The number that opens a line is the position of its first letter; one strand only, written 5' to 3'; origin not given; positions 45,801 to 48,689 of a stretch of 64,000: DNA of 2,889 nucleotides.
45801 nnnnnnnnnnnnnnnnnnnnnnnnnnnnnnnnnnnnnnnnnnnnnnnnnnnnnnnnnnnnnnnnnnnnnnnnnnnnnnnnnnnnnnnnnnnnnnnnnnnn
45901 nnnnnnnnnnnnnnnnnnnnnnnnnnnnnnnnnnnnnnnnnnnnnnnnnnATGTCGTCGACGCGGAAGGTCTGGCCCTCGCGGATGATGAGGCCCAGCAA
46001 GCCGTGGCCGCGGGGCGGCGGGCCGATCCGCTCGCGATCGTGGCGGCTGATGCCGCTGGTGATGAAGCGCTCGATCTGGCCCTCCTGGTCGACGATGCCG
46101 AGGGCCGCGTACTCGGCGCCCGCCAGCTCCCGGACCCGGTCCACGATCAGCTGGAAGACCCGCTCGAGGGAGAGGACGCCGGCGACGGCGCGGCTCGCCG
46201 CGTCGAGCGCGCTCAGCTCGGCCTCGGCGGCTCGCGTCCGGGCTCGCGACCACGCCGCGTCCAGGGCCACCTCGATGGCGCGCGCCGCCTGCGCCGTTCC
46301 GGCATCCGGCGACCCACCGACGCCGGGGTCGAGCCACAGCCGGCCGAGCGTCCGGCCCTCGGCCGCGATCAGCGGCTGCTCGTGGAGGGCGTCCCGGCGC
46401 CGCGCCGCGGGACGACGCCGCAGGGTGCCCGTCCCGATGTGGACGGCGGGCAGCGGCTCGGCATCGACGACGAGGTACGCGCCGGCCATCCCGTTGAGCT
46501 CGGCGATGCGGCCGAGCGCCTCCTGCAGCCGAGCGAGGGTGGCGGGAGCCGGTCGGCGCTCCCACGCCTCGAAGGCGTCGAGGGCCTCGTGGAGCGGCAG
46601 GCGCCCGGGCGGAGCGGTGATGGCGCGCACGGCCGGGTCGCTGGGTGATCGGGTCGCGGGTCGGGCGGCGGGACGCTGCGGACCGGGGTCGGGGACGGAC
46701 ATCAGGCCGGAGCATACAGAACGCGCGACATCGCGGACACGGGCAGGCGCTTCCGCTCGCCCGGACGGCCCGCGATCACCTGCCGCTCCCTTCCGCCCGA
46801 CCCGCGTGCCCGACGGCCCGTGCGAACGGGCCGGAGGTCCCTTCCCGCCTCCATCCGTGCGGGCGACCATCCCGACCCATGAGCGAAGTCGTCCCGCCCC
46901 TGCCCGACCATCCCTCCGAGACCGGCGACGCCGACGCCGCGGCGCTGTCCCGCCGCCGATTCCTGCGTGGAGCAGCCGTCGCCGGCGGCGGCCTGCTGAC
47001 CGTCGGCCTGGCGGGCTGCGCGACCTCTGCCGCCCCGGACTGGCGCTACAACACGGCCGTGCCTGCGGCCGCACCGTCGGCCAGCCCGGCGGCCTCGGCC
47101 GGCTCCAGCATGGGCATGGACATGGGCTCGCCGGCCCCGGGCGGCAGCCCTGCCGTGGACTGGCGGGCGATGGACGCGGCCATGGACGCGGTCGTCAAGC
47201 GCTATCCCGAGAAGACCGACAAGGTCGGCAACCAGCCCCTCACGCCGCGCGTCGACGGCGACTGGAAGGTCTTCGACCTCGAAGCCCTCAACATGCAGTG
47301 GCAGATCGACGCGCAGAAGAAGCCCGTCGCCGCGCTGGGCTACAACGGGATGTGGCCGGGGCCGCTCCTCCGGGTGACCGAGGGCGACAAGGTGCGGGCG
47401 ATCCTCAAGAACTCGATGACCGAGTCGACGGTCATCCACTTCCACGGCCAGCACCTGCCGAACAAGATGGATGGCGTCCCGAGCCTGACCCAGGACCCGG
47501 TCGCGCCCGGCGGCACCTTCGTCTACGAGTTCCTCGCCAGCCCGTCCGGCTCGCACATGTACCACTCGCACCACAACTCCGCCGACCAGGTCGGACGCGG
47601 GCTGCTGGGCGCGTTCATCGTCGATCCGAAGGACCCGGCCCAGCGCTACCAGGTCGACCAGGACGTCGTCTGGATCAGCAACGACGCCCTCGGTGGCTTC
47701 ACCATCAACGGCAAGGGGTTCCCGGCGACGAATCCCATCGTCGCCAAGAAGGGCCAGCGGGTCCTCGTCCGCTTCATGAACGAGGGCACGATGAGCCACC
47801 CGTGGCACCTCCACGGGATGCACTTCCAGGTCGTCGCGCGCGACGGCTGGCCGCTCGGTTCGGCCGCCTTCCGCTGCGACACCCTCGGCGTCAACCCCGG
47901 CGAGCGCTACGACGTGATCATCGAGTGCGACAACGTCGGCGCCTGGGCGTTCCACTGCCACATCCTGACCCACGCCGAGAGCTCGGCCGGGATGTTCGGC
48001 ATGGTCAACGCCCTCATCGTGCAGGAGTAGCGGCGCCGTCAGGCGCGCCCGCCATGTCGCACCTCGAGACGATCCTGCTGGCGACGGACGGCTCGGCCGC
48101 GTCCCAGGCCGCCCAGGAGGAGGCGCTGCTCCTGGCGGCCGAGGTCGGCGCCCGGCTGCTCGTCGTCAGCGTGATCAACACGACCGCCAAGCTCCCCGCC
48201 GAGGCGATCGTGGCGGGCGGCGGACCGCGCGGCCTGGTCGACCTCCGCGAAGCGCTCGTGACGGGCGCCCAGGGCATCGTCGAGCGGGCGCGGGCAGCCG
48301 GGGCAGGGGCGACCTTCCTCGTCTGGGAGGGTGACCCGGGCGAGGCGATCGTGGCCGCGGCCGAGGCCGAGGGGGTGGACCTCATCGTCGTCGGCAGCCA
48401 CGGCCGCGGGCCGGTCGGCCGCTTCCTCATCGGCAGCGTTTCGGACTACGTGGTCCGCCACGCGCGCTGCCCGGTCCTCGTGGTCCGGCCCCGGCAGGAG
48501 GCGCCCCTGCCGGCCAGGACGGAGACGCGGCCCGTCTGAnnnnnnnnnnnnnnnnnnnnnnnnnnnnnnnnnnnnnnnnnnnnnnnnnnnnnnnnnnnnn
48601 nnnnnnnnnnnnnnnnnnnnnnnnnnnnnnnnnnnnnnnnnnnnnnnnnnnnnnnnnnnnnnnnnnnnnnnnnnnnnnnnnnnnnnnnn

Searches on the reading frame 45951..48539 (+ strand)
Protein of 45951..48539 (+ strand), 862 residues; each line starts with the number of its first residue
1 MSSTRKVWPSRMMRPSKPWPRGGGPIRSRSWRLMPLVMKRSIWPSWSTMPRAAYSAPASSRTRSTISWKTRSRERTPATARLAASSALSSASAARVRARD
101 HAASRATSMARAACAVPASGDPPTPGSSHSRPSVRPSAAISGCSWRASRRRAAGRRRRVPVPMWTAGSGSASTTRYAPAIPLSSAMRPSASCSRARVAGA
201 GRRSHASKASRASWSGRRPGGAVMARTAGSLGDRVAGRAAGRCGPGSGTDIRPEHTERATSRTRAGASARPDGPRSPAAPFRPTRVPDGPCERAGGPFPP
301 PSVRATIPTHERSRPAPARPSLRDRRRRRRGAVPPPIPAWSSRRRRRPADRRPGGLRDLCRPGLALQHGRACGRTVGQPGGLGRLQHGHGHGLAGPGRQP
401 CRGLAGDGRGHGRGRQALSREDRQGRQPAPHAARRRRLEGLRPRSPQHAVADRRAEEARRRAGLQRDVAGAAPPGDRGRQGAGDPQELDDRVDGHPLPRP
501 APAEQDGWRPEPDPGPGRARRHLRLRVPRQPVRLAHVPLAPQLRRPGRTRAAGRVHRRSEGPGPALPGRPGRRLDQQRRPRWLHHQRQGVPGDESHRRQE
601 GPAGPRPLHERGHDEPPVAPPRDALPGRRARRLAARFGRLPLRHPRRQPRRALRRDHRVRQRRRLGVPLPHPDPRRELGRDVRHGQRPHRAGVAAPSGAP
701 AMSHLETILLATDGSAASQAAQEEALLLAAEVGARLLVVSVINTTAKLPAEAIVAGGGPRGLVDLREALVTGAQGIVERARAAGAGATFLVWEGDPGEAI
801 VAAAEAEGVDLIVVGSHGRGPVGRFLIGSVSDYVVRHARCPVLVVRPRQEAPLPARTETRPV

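Call 67: search_protein_families(library=pfam, proteins=[window:45951-48539:+], max_evalue=0.00001)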
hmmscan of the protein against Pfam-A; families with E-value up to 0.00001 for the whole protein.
window:45951-48539:+ (862 aa): 1 family
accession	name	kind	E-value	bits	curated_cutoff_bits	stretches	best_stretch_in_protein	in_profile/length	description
PF00582.32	Usp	-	2.9e-34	119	24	1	706-846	3-141/141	Universal stress protein family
